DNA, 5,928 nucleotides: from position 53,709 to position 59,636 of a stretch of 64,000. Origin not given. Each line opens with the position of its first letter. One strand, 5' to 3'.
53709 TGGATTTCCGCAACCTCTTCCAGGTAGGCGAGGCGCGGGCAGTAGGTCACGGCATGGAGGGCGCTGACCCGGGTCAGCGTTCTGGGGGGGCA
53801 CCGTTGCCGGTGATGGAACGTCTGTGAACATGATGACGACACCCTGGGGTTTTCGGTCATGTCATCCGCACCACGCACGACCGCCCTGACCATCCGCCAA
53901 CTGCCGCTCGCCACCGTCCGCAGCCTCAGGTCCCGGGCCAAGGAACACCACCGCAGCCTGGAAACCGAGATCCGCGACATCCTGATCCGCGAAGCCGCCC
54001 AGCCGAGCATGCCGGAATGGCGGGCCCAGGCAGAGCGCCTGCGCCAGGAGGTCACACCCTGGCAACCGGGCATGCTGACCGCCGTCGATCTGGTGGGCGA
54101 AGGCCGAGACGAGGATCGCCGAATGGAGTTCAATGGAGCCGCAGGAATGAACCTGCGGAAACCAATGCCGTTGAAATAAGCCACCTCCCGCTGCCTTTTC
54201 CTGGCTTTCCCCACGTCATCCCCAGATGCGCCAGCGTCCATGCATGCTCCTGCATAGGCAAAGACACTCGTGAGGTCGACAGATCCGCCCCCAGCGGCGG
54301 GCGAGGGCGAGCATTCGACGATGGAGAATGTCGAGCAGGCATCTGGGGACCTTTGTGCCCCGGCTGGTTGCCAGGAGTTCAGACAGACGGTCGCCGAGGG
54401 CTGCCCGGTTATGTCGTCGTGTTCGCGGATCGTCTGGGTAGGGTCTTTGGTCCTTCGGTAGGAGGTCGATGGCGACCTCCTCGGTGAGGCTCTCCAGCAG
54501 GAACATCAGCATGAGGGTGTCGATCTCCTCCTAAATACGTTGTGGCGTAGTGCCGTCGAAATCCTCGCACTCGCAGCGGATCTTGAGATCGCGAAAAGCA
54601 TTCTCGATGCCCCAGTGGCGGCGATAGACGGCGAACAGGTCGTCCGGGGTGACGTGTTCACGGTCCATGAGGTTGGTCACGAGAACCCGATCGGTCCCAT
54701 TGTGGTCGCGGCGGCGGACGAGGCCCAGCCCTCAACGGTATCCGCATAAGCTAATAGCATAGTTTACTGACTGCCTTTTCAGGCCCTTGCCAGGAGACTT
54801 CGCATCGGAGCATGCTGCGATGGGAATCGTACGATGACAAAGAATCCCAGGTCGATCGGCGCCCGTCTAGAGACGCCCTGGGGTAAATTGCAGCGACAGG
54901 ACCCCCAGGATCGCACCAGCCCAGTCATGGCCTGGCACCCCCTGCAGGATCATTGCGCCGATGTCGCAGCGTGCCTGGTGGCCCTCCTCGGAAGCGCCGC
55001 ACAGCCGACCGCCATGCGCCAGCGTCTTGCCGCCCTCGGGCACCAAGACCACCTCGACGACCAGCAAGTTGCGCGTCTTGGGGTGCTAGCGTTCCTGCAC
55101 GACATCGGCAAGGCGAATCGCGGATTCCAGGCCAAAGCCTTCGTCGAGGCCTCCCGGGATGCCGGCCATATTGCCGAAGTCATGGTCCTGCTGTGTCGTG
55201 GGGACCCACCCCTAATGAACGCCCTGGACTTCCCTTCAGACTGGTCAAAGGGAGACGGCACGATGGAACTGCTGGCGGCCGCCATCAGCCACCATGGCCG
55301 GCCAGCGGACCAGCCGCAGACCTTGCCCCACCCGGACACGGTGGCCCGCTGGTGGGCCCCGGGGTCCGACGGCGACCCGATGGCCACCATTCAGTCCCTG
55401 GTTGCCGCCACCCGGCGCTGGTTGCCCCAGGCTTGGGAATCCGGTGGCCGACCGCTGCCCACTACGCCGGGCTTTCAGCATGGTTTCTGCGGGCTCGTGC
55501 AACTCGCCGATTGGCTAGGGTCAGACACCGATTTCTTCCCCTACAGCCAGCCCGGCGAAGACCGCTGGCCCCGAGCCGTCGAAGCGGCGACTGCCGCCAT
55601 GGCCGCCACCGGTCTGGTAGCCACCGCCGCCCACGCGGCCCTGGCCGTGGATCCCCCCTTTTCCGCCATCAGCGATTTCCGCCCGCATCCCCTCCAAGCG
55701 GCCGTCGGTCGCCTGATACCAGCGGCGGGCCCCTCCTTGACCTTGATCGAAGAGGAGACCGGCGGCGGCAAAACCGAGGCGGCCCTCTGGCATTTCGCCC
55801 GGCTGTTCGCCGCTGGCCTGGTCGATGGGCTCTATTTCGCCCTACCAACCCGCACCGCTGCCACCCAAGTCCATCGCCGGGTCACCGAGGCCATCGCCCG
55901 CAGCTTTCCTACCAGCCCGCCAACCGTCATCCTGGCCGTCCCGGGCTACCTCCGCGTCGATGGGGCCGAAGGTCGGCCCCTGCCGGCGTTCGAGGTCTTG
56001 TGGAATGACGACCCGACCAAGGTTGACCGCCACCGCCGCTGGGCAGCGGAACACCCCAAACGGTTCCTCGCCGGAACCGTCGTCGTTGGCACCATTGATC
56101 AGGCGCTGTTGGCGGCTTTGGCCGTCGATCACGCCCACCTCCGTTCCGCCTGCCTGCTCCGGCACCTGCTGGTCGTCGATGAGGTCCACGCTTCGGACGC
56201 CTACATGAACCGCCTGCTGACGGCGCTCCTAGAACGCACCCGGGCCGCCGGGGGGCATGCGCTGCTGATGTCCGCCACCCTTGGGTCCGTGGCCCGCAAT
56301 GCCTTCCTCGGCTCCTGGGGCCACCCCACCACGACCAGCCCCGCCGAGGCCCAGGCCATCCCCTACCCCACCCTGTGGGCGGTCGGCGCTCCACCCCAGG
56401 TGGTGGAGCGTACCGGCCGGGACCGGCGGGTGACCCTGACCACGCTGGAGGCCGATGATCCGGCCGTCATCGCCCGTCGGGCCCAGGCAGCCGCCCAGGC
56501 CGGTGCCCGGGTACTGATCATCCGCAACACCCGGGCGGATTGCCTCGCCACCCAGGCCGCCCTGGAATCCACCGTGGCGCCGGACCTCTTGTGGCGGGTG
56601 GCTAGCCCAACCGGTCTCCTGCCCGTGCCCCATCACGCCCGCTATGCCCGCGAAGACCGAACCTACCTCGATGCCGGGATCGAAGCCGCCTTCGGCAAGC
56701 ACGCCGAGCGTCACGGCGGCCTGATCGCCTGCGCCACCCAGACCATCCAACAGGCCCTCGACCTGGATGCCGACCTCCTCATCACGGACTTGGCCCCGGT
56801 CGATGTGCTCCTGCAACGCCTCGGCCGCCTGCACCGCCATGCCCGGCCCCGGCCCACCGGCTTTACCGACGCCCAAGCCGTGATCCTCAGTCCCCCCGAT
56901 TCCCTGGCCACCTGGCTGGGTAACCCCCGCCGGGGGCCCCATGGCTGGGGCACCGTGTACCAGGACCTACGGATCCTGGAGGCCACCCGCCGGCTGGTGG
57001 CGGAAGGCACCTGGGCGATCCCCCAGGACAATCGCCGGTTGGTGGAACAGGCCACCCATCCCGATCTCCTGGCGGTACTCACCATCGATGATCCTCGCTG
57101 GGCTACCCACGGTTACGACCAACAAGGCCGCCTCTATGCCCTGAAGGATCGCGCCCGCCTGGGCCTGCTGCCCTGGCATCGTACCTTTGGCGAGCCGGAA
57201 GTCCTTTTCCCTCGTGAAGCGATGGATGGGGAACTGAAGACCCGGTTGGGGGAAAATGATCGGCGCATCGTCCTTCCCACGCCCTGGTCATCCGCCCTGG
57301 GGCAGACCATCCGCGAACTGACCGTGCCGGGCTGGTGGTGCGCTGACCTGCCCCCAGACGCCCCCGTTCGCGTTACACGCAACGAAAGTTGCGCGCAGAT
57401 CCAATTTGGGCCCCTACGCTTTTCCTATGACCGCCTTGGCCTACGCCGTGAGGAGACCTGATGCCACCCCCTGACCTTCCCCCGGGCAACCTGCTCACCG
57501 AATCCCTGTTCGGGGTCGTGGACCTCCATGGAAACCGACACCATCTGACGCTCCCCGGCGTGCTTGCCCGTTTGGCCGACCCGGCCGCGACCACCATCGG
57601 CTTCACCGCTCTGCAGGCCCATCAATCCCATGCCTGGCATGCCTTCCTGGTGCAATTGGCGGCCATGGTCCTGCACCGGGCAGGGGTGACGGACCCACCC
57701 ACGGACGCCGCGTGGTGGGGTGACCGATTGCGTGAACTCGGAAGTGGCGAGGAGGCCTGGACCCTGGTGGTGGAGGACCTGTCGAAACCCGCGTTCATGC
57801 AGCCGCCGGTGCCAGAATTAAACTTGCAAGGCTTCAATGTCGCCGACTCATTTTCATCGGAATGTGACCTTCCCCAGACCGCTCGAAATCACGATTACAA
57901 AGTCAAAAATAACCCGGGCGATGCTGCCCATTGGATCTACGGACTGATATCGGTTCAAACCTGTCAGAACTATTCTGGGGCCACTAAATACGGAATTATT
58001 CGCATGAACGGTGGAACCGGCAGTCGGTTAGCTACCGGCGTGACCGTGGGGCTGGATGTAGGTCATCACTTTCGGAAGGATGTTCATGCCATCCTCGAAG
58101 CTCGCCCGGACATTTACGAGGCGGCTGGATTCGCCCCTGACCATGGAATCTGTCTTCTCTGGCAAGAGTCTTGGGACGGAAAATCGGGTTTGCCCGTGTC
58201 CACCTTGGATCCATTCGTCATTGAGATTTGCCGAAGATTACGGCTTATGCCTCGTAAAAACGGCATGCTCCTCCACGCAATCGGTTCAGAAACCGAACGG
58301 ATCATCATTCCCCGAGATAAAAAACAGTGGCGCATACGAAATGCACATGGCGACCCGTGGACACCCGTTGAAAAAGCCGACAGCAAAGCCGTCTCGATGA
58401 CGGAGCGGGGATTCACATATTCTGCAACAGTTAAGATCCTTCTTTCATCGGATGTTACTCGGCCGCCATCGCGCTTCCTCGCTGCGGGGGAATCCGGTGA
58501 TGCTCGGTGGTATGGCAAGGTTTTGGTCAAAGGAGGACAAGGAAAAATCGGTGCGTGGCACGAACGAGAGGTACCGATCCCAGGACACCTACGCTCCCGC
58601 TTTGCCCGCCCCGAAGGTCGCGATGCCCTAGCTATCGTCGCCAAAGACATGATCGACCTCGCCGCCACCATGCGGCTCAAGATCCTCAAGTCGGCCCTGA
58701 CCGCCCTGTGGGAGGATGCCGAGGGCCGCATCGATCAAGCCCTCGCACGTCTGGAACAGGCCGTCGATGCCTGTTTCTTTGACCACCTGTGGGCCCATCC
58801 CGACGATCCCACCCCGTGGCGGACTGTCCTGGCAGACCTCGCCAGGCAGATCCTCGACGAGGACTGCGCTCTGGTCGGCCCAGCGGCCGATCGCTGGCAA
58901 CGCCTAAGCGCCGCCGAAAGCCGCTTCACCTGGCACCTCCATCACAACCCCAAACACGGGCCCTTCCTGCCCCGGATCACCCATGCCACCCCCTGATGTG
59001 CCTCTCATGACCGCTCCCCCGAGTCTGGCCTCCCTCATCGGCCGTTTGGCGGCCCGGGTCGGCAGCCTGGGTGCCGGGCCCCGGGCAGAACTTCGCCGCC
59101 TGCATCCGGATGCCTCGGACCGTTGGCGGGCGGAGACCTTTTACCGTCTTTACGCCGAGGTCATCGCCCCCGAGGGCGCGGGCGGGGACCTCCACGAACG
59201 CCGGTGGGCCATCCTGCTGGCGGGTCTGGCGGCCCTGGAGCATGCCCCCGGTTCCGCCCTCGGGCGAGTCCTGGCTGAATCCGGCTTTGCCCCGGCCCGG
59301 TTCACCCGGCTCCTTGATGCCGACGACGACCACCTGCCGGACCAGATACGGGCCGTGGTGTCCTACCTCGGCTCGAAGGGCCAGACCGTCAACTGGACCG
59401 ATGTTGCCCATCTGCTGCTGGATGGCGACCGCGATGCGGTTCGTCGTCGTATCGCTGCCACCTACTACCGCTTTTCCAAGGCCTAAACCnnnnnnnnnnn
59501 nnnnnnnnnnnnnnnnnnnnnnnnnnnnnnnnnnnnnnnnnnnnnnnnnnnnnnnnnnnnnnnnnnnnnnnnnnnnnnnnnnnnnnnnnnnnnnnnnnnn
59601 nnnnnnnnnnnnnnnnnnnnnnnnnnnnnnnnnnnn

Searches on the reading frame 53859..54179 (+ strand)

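Call 55: search_protein_families(library=pfam, proteins=[window:53859-54179:+], max_evalue=0.1)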
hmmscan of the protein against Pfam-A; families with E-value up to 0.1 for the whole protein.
window:53859-54179:+ (106 aa): 2 families
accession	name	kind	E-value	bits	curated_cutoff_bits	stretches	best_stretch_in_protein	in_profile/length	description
PF22513.2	FitA-like_RHH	-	2.2e-12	47.2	27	1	9-44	2-37/39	Antitoxin FitA-like, ribbon-helix-helix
PF03869.20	Arc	-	0.013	15.8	20.4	1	22-42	18-38/50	Arc-like DNA binding domain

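Call 61: search_protein_families(library=ncbifam, proteins=[window:53859-54179:+], max_evalue=0.01)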
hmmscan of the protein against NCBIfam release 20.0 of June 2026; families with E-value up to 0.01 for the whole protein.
window:53859-54179:+ (106 aa): 0 families

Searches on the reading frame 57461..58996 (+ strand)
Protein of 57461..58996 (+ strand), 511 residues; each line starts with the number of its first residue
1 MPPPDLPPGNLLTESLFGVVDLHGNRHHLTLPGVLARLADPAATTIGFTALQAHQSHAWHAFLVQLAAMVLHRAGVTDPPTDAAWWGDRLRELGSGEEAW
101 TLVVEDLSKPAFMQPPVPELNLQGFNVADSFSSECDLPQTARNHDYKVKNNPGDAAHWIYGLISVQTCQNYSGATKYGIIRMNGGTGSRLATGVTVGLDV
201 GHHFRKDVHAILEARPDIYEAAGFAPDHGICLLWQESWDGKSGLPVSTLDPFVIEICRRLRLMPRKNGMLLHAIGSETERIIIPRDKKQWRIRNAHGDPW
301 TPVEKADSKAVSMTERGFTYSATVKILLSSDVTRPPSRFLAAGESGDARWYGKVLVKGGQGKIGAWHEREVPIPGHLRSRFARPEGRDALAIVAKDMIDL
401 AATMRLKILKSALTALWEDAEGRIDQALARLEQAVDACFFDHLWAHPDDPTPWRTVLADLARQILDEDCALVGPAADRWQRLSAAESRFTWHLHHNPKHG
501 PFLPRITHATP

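Call 3: search_protein_families(library=pfam, proteins=[window:57461-58996:+], max_evalue=0.01)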
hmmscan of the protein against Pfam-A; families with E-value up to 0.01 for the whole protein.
window:57461-58996:+ (511 aa): 0 families

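Call 61: search_protein_families(library=ncbifam, proteins=[window:57461-58996:+], max_evalue=0.01)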
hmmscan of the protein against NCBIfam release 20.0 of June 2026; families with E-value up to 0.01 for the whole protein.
window:57461-58996:+ (511 aa): 1 family
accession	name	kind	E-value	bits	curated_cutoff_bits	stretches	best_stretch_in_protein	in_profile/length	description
TIGR02547.1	casA_cse1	equivalog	1e-09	37.8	70.05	1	10-494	1-499/504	type I-E CRISPR-associated protein Cse1/CasA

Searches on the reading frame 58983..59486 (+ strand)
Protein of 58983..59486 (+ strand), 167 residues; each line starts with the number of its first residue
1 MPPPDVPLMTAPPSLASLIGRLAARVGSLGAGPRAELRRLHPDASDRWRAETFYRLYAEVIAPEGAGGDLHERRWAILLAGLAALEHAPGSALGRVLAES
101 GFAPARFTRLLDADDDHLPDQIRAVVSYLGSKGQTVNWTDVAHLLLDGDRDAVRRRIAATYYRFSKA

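Call 3: search_protein_families(library=pfam, proteins=[window:58983-59486:+], max_evalue=0.01)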
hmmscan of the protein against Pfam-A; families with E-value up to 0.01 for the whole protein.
window:58983-59486:+ (167 aa): 1 family
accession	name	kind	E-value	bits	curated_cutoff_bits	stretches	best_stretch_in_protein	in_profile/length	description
PF09485.15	CRISPR_Cse2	-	1.1e-13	52.3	24.6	1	34-162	2-137/137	CRISPR-associated protein Cse2 (CRISPR_cse2)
